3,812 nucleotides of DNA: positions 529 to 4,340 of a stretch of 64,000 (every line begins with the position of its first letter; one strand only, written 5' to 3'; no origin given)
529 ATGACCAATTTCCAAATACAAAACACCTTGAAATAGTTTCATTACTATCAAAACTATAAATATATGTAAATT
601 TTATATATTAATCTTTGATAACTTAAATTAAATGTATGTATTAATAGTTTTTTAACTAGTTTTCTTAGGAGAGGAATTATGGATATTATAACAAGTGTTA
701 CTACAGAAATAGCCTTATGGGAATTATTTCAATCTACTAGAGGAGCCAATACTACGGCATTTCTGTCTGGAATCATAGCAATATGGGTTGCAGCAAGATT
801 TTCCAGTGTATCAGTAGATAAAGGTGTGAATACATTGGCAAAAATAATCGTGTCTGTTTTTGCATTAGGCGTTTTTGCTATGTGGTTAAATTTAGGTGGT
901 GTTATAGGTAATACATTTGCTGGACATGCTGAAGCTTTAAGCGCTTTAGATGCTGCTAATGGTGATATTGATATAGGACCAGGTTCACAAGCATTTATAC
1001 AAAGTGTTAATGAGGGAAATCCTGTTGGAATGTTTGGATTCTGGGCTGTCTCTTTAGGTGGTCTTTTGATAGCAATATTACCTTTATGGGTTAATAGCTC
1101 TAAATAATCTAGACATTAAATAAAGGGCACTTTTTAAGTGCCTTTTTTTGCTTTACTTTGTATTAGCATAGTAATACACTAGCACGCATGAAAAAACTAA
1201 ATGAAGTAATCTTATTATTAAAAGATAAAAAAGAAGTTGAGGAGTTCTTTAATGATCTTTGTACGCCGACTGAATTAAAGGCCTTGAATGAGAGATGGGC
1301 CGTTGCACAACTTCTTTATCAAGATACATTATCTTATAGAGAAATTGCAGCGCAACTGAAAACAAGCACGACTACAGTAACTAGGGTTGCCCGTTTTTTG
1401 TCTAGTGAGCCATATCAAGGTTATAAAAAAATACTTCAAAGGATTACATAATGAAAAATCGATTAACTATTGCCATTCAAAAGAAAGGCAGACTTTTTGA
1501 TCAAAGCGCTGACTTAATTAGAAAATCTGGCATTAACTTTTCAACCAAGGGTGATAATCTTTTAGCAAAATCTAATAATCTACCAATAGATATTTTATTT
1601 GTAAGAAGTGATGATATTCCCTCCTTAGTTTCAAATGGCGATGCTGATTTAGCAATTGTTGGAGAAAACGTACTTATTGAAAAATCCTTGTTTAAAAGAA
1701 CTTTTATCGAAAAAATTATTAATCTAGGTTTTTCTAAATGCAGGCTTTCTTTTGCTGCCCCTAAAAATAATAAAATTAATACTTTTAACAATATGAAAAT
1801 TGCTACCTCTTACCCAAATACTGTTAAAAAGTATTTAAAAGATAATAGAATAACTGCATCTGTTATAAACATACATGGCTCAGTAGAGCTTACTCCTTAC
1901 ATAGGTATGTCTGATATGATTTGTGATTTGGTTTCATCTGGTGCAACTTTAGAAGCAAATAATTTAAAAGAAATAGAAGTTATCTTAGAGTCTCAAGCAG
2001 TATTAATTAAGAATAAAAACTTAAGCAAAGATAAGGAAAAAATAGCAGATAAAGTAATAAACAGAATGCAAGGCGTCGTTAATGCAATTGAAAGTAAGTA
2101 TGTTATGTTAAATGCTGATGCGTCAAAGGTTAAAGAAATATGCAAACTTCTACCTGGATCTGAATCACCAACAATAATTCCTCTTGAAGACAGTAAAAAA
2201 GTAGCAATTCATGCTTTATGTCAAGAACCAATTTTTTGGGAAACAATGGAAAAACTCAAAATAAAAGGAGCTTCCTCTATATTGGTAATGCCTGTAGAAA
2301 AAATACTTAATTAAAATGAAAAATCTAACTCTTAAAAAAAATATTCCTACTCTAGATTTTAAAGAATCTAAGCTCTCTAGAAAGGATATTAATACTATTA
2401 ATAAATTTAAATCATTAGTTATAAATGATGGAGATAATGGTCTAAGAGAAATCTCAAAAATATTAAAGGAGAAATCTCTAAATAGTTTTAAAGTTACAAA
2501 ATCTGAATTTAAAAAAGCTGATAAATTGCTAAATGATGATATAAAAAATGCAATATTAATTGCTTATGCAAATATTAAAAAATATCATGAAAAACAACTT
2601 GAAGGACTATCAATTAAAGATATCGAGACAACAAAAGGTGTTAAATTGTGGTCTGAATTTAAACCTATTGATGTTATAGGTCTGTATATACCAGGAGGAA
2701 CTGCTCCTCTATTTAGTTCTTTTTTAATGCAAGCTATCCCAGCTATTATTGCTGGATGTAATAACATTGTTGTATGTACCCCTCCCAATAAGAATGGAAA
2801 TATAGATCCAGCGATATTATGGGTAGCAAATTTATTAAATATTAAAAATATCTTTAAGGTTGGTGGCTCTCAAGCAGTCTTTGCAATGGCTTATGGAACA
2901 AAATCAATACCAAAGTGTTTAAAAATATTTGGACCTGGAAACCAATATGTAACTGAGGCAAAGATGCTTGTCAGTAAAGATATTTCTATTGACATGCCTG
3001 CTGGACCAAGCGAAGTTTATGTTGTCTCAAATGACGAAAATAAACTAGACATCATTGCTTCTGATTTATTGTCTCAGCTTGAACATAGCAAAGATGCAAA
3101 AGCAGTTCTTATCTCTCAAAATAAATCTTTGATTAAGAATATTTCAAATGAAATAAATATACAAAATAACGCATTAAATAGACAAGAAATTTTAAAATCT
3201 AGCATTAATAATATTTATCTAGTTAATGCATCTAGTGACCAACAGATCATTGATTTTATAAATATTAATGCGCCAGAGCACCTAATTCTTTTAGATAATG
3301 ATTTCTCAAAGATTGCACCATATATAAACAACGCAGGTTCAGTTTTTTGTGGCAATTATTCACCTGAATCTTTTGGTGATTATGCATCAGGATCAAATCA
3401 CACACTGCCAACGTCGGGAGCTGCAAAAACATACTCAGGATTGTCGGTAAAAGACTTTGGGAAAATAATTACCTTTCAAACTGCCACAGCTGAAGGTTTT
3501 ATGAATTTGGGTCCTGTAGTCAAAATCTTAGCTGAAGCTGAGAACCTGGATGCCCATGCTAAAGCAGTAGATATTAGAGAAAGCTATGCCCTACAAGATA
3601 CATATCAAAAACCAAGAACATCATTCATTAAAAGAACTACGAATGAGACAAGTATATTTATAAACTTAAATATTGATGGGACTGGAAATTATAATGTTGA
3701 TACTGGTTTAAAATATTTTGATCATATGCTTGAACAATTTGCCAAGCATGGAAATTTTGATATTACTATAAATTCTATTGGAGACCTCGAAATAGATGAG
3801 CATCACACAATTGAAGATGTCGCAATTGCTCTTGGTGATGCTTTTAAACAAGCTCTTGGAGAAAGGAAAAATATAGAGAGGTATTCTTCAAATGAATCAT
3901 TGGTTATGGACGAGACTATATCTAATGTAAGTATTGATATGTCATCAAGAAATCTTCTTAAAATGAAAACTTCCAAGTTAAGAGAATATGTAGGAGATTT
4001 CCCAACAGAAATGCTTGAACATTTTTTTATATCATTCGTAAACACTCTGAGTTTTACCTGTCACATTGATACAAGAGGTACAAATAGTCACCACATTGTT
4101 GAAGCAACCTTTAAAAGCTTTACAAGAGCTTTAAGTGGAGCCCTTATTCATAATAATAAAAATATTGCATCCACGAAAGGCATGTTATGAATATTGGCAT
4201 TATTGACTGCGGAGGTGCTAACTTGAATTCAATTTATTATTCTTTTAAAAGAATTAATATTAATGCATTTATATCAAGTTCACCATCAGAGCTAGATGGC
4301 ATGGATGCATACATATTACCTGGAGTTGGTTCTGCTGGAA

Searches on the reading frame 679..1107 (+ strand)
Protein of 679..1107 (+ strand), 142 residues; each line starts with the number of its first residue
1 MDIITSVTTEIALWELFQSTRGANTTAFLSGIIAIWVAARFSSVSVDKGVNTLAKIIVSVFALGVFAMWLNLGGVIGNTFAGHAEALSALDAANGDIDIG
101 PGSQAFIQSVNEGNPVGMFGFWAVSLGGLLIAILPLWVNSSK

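Call 48: find_encoding_contigs(protein=window:679-1107:+, flank=10000, max_places=2)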
Protein window:679-1107:+ (142 aa): 22 contigs read that carry it; 2 places shown.
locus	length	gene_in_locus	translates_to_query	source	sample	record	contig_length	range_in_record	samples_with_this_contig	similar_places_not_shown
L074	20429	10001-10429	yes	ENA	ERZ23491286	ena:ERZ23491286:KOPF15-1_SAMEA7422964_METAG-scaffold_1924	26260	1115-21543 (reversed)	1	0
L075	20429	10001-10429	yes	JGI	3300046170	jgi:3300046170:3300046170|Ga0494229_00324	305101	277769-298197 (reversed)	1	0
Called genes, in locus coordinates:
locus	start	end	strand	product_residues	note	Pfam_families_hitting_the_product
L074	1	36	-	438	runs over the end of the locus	PF05896:NQRA_N, PF24836:NQRA_2nd, PF11973:NQRA_SLBB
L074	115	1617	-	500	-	PF00044:Gp_dh_N, PF02800:Gp_dh_C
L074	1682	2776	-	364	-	PF02771:Acyl-CoA_dh_N, PF02770:Acyl-CoA_dh_M (weak), PF00441:Acyl-CoA_dh_1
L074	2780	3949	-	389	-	PF02771:Acyl-CoA_dh_N, PF02770:Acyl-CoA_dh_M, PF00441:Acyl-CoA_dh_1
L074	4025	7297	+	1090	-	PF17757:UvrB_inter, PF02559:CarD_TRCF_RID, PF00270:DEAD, PF04851:ResIII, PF00271:Helicase_C, PF03461:TRCF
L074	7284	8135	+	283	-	PF10972:CsiV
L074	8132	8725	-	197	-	PF01521:Fe-S_biosyn (weak), PF01106:NifU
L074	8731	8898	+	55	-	PF11174:DUF2970 (weak)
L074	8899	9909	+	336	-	PF05958:tRNA_U5-meth_tr, PF03602:Cons_hypoth95 (weak)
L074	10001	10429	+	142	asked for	-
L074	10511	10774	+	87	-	PF01371:Trp_repressor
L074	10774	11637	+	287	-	PF01634:HisG, PF08029:HisG_C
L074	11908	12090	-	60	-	-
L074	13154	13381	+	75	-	PF00475:IGPD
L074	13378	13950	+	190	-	PF00117:GATase, PF01174:SNO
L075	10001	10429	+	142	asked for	-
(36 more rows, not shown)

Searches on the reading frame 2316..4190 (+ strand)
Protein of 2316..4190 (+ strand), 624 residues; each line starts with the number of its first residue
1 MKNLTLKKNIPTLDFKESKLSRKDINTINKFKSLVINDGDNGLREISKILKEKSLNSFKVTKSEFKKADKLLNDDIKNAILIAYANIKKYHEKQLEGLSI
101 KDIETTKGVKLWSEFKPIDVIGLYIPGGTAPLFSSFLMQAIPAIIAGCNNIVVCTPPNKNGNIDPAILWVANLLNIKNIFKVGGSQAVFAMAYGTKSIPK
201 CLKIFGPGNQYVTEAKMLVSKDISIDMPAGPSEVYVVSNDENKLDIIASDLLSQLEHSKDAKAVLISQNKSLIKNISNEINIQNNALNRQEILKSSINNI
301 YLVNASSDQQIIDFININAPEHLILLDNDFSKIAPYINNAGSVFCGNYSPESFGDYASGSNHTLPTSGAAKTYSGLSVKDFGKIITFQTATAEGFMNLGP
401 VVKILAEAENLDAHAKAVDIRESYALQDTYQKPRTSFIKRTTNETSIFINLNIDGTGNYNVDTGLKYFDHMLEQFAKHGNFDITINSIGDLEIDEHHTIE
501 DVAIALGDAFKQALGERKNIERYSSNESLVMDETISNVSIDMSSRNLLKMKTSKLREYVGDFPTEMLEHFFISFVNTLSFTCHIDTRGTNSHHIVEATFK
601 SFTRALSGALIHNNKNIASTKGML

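Call 42: search_protein_families(library=pfam, proteins=[window:2316-4190:+], max_evalue=0.00001)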
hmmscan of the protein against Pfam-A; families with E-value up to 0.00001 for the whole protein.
window:2316-4190:+ (624 aa): 2 families
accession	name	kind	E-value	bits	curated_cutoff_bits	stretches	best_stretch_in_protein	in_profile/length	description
PF00815.25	Histidinol_dh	-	1.5e-141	472.6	27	1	26-421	13-410/411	Histidinol dehydrogenase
PF00475.24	IGPD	-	3.8e-53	179.9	27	1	463-606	1-144/144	Imidazoleglycerol-phosphate dehydratase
